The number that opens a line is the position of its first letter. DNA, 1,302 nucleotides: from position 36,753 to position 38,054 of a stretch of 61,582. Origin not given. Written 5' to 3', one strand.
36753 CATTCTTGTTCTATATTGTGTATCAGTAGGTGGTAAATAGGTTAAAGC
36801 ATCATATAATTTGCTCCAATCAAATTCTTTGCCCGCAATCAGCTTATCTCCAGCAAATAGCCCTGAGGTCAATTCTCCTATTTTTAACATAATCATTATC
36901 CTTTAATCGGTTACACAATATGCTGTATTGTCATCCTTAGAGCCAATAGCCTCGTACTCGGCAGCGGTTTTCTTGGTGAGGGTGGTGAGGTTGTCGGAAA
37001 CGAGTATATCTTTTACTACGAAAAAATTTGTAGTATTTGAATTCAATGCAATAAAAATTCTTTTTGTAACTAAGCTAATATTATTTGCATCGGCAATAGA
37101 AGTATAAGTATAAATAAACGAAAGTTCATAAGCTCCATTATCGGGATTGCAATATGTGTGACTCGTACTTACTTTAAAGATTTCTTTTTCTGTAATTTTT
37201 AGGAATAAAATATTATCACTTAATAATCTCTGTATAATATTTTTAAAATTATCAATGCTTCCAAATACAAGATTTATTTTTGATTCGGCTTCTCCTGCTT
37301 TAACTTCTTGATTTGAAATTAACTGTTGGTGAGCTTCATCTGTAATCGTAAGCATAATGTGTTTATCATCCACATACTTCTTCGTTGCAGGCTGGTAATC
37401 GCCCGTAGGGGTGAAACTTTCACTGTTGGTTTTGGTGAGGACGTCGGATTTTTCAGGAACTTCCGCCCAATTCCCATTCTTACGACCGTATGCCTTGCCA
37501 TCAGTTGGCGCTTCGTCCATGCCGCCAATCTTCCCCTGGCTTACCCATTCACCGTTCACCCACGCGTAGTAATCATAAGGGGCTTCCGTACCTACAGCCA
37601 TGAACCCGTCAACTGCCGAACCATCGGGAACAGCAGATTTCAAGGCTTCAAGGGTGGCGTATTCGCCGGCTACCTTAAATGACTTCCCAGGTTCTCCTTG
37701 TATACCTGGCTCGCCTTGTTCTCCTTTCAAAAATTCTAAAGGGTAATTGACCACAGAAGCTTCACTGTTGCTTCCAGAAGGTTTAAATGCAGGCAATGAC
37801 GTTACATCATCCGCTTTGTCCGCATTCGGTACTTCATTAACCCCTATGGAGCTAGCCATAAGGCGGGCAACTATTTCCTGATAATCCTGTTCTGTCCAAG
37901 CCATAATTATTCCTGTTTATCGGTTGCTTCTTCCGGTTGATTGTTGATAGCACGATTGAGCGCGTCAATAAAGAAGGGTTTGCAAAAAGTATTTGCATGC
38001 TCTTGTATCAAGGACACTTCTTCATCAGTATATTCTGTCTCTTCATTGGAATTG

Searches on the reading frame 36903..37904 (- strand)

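Call 61: search_protein_families(library=pfam, proteins=[window:36903-37904:-], max_evalue=0.001)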
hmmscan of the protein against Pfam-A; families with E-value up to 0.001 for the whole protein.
window:36903-37904:- (333 aa): 1 family
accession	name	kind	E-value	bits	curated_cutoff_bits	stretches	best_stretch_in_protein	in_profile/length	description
PF24243.1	Phage_tail_C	-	7e-06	25.7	23.7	1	313-332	7-26/26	Phage tail tip domain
